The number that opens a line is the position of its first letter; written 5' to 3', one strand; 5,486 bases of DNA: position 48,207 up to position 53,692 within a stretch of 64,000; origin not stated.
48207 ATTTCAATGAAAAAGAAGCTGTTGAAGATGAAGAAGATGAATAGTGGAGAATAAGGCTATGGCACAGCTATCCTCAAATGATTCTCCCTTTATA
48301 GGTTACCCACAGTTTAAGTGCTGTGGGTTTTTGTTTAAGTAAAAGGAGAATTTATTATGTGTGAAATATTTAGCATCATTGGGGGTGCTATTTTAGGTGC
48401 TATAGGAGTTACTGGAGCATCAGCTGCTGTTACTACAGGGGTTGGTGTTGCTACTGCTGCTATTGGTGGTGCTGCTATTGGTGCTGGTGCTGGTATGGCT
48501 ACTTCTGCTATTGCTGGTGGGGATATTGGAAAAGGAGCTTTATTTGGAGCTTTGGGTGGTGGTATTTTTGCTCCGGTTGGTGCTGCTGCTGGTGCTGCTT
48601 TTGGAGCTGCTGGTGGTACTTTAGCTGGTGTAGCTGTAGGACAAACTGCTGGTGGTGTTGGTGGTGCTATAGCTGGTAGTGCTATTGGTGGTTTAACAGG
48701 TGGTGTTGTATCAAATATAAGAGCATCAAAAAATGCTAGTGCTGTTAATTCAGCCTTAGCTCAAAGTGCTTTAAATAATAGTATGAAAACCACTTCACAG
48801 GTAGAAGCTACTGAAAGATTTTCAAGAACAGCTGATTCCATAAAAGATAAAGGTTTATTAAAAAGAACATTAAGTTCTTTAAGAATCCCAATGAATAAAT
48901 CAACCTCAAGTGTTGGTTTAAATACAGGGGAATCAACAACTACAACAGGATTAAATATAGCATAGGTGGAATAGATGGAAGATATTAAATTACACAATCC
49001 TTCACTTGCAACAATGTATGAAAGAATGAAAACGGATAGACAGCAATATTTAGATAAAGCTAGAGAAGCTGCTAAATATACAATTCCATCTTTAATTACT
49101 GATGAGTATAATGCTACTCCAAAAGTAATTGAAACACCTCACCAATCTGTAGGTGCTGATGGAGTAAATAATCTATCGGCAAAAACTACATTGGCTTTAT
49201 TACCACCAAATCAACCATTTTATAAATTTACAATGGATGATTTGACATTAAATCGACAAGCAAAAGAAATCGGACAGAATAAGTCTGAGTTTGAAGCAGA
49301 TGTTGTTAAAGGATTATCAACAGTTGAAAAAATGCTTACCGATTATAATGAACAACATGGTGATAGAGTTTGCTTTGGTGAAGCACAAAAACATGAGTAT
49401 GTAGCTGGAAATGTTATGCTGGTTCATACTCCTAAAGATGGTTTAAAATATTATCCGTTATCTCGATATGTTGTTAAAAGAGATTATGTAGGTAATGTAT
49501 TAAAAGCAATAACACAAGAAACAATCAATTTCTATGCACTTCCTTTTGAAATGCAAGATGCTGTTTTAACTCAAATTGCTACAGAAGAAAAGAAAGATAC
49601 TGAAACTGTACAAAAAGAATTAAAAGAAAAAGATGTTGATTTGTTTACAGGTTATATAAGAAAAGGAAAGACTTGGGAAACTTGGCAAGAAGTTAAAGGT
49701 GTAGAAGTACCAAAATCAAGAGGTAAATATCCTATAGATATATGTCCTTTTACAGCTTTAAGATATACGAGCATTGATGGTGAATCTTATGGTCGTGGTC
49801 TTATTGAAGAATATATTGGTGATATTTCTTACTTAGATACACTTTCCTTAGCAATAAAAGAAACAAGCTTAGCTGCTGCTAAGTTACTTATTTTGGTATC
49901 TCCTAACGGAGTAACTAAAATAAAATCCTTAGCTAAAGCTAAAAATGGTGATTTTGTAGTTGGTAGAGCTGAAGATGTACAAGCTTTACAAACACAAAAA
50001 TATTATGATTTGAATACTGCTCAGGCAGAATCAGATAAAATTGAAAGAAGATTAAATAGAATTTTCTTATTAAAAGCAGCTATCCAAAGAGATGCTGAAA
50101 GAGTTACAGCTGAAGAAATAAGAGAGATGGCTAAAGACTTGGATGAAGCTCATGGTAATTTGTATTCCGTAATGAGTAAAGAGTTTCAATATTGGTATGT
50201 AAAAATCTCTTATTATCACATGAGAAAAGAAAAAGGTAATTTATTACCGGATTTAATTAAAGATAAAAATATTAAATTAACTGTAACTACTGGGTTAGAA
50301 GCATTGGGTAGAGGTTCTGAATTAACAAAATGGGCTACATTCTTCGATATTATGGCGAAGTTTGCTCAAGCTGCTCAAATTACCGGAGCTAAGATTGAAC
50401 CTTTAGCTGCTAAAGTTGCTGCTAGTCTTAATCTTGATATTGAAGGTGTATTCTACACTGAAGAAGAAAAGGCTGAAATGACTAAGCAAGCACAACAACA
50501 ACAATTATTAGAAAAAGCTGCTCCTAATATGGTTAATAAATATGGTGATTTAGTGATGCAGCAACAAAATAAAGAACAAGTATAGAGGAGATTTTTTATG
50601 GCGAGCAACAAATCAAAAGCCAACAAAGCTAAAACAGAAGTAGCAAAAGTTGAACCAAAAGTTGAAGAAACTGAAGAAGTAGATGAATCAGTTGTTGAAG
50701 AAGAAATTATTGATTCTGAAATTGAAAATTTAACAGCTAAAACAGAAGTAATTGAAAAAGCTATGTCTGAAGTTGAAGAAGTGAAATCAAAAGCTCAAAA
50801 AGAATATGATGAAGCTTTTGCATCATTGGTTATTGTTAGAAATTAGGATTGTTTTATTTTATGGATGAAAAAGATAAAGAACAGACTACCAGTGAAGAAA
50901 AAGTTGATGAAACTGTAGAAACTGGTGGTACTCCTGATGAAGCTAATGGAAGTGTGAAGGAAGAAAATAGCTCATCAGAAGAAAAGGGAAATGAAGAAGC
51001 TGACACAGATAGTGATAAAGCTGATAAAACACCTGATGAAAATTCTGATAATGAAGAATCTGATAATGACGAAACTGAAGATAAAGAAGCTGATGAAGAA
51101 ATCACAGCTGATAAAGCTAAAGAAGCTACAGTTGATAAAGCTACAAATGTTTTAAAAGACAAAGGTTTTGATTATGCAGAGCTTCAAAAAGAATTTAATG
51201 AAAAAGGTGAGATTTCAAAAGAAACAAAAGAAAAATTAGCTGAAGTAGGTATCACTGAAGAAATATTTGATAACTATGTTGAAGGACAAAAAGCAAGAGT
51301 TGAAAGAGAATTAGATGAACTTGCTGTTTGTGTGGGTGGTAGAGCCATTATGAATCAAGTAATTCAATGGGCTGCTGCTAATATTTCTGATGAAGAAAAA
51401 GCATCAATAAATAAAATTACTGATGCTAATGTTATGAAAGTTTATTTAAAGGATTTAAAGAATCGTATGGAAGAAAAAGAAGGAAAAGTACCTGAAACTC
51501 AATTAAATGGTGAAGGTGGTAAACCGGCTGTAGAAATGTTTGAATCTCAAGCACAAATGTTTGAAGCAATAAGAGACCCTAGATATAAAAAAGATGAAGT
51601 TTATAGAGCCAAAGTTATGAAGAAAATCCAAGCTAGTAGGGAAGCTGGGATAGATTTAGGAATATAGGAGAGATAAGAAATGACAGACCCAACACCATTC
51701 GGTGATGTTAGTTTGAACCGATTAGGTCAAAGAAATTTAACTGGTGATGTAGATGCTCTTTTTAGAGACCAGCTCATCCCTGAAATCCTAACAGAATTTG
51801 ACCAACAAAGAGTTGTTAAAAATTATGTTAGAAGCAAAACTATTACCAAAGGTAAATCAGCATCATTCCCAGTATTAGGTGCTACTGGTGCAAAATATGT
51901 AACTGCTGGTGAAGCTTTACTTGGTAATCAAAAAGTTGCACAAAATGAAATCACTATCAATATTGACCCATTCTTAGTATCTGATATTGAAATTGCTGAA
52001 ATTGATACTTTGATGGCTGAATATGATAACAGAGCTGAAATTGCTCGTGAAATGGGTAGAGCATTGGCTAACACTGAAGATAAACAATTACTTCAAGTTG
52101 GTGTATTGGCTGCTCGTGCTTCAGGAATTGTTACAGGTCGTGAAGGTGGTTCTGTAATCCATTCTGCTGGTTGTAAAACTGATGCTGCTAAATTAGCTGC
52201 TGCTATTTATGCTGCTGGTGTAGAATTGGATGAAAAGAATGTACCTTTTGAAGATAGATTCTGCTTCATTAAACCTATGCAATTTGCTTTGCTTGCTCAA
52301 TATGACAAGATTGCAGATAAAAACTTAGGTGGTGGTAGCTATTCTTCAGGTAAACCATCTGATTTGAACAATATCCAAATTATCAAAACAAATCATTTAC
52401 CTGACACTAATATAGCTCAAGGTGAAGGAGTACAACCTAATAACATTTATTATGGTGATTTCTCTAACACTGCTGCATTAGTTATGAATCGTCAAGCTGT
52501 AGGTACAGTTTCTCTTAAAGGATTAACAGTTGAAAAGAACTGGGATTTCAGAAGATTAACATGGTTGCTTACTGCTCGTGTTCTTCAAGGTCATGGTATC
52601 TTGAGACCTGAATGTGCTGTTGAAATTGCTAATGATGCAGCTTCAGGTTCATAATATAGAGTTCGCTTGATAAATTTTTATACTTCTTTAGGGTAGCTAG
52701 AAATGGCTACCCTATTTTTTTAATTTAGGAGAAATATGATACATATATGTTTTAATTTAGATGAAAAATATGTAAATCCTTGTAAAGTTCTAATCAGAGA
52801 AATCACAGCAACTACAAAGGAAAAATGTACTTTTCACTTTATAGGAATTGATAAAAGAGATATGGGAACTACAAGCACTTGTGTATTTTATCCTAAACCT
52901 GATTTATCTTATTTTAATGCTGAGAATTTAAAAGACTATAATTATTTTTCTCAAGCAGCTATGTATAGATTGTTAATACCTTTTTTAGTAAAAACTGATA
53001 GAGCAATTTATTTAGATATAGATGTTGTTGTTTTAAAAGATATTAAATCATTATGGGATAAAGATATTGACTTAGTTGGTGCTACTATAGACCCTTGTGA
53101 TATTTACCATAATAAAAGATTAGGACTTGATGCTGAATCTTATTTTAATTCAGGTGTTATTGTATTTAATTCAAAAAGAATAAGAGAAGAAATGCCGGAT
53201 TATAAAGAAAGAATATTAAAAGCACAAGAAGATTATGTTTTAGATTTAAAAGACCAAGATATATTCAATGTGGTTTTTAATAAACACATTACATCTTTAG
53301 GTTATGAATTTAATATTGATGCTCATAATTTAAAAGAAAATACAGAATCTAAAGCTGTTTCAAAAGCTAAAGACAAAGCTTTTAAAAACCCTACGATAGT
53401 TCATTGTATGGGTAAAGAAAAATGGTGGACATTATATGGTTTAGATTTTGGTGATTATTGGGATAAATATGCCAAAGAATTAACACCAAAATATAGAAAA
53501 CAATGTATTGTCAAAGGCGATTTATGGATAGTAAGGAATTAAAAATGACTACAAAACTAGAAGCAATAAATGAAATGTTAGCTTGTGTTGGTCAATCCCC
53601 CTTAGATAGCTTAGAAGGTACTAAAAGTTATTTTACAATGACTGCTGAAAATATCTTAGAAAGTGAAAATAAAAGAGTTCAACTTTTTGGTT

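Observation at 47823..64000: T7-type (Autographiviridae-like) structural cassette sitting as a prophage next to a tRNA half-site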

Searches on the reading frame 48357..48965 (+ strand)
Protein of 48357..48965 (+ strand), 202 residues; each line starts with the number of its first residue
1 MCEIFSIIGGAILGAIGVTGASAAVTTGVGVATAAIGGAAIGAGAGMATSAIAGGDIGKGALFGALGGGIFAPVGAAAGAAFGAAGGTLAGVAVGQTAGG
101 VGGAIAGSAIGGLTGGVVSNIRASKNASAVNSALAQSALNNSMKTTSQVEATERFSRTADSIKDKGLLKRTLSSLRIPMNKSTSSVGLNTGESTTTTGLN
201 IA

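Call 8: search_protein_families(library=pfam, proteins=[window:48357-48965:+], max_evalue=0.01)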
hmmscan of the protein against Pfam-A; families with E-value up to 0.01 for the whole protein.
window:48357-48965:+ (202 aa): 0 families

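Call 9: search_protein_families(library=phrogs, proteins=[window:48357-48965:+], max_evalue=0.01)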
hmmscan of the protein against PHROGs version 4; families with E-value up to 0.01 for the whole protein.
window:48357-48965:+ (202 aa): 2 families
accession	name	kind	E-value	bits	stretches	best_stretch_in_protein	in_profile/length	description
phrog_973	-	tail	0.0029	16.5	1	14-140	691-817/1465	tail length tape measure protein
phrog_1047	-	tail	0.0033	16.5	1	19-151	805-950/1251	tail associated lysin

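Call 69: search_protein_families(library=ncbifam, proteins=[window:48357-48965:+], max_evalue=0.01)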
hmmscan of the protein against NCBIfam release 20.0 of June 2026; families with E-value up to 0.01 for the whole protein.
window:48357-48965:+ (202 aa): 1 family
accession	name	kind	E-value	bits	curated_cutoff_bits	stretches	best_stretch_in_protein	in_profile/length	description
NF053524.1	thylo_ssl2009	equivalog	0.0036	18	58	1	99-151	6-59/90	ssl2009 family thylakoid membrane protein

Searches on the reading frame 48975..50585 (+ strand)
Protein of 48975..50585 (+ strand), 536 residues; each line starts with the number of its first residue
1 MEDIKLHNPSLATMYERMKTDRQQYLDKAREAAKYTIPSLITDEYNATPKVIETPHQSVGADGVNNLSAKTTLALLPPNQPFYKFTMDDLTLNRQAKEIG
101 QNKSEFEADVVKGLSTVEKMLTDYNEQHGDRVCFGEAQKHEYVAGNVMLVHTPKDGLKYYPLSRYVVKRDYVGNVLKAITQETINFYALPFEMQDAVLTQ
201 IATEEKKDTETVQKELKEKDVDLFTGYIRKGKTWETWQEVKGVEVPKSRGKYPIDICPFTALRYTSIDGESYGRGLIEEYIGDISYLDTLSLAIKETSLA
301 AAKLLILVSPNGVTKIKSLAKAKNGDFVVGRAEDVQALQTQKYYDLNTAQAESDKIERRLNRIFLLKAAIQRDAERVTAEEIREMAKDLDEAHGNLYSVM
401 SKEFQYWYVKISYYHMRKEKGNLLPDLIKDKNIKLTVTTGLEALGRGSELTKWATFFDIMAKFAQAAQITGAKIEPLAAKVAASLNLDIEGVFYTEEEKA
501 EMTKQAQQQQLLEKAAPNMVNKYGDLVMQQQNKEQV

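Call 8: search_protein_families(library=pfam, proteins=[window:48975-50585:+], max_evalue=0.01)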
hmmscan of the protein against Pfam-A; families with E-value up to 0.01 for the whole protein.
window:48975-50585:+ (536 aa): 1 family
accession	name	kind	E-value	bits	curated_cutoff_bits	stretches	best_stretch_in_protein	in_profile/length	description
PF12236.14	Head-tail_con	-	7.5e-56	190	27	1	10-482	3-479/489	Bacteriophage head to tail connecting protein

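Call 9: search_protein_families(library=phrogs, proteins=[window:48975-50585:+], max_evalue=0.01)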
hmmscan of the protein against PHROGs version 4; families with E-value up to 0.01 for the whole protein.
window:48975-50585:+ (536 aa): 2 families
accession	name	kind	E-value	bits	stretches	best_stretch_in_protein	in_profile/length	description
phrog_449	-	connector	2e-141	473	1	9-532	6-514/520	head-tail adaptor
phrog_332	-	connector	5.5e-18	65.6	1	14-531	17-546/560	head-tail adaptor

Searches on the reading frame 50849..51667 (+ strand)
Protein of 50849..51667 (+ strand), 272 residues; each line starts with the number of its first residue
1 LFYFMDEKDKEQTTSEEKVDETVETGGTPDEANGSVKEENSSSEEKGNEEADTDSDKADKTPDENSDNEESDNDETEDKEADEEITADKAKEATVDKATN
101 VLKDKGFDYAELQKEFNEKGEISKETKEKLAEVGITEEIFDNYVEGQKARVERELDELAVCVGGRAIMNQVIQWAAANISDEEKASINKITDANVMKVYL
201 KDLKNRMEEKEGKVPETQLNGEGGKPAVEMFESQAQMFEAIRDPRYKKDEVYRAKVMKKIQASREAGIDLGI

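Call 8: search_protein_families(library=pfam, proteins=[window:50849-51667:+], max_evalue=0.01)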
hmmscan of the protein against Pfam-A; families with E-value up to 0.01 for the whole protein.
window:50849-51667:+ (272 aa): 1 family
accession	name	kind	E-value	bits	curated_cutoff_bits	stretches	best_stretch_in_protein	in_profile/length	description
PF05396.16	Phage_T7_Capsid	-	8.7e-14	52.7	27.1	1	111-262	24-187/188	Phage T7 capsid assembly protein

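Call 9: search_protein_families(library=phrogs, proteins=[window:50849-51667:+], max_evalue=0.01)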
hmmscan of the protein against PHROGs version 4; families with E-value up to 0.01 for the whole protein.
window:50849-51667:+ (272 aa): 2 families
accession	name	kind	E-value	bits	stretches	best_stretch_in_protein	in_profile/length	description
phrog_1052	-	head and packaging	6.5e-41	142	1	15-263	33-291/293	head assembly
phrog_1018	-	head and packaging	1.5e-11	45.8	1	17-272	11-280/280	head scaffolding protein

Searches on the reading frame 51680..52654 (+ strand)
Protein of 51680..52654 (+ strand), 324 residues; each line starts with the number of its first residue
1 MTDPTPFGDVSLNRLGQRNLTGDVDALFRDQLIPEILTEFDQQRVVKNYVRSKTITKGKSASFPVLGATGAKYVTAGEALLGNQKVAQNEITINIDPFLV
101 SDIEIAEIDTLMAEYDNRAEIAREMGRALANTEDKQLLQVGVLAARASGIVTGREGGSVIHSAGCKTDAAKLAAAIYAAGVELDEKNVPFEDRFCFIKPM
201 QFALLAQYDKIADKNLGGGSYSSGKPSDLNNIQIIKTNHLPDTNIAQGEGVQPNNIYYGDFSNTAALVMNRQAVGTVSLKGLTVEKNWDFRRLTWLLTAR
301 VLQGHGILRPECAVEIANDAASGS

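Call 8: search_protein_families(library=pfam, proteins=[window:51680-52654:+], max_evalue=0.01)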
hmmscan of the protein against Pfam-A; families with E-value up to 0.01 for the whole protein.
window:51680-52654:+ (324 aa): 4 families
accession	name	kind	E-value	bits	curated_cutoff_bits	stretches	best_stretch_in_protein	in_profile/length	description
PF21703.3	Gp10A-like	-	1e-46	160.4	27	1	62-316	1-278/279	Major capsid protein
PF05065.19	Phage_capsid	-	2.6e-11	43.9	24.2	1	30-276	7-242/280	Phage capsid family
PF25209.1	Phage_capsid_4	-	8.2e-07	30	27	1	26-264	2-225/262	Phage capsid protein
PF19821.5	Phage_capsid_2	-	0.0052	16.5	25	1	42-212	20-194/293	Phage capsid protein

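Call 9: search_protein_families(library=phrogs, proteins=[window:51680-52654:+], max_evalue=0.01)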
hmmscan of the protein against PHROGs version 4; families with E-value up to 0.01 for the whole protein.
window:51680-52654:+ (324 aa): 7 families
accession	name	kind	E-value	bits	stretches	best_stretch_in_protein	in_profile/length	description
phrog_267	-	head and packaging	2.2e-63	215.8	1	13-320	27-327/410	major head protein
phrog_27239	-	head and packaging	1.4e-24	88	1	11-148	11-150/163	major head protein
phrog_10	-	head and packaging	1.7e-06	28.3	0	119-273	460-596/752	major head protein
phrog_23005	-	head and packaging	0.00044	21.5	1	262-317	65-120/127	virion structural protein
phrog_3437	-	head and packaging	0.00052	20.3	1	23-245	6-229/294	major head protein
phrog_2522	-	head and packaging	0.0015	18.7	1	31-109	63-141/318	major head protein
phrog_1650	-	head and packaging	0.0089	16.4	0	127-244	124-243/300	major head protein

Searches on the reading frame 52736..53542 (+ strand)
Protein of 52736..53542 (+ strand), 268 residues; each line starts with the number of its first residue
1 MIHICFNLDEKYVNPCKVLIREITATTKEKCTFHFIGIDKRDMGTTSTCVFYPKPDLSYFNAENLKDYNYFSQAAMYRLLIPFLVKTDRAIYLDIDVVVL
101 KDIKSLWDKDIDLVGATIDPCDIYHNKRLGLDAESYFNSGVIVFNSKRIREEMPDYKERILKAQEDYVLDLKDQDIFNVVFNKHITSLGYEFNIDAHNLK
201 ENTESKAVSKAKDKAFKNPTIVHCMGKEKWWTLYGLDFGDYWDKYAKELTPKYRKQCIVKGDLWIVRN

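Call 8: search_protein_families(library=pfam, proteins=[window:52736-53542:+], max_evalue=0.01)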
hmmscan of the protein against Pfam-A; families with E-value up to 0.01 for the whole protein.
window:52736-53542:+ (268 aa): 1 family
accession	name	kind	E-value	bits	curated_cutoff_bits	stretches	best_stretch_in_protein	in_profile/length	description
PF01501.26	Glyco_transf_8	-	1.5e-25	90.6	24.3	1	3-232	1-250/253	Glycosyl transferase family 8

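Call 9: search_protein_families(library=phrogs, proteins=[window:52736-53542:+], max_evalue=0.01)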
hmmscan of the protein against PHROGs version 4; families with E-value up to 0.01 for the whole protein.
window:52736-53542:+ (268 aa): 0 families

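Call 69: search_protein_families(library=ncbifam, proteins=[window:52736-53542:+], max_evalue=0.01)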
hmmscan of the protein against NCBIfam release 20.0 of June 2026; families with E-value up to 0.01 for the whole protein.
window:52736-53542:+ (268 aa): 1 family
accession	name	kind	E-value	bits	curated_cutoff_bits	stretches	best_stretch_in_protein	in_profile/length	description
NF011718.0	PRK15171.1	equivalog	5.7e-09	35.6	461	1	2-235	28-276/337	lipopolysaccharide 3-alpha-galactosyltransferase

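Call 104: find_related_loci(query=A4, collection=viral_contigs, flank=3000)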
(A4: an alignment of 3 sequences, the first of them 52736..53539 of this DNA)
Query A4 (268 aa) in viral_contigs; peptide patterns used: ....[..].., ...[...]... (x = any residue, [..] = any of these).
192 stretches matched a pattern; 18 encode a relative of the query (tblastn E <= 1e-3); 17 distinct loci.
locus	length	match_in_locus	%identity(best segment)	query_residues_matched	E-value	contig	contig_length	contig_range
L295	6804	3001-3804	68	1-268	1e-128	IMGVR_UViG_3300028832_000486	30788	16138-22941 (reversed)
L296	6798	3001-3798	69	1-268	2e-125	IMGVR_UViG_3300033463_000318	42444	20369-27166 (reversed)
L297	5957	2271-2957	37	1-246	8e-39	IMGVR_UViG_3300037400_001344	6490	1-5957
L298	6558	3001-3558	31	1-201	1e-11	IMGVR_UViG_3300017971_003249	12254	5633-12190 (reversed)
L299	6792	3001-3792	24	1-245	2e-6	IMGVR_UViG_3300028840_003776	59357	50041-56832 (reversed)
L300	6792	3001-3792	24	1-245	2e-6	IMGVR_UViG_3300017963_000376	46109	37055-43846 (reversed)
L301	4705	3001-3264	31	78-156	3e-5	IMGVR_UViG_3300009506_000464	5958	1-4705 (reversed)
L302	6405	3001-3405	27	72-208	3e-5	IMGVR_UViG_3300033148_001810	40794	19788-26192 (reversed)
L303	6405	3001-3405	27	72-208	3e-5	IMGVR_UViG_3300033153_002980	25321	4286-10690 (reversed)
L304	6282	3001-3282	32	72-156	4e-5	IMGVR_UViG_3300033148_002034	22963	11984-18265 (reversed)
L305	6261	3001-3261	28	23-108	6e-5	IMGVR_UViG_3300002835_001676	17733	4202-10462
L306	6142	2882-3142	28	23-108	6e-5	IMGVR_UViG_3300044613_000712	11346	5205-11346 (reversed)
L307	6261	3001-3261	28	23-108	7e-5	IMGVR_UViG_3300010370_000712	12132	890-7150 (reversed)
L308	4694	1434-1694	28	23-108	6e-5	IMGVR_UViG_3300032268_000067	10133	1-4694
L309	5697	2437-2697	28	23-108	6e-5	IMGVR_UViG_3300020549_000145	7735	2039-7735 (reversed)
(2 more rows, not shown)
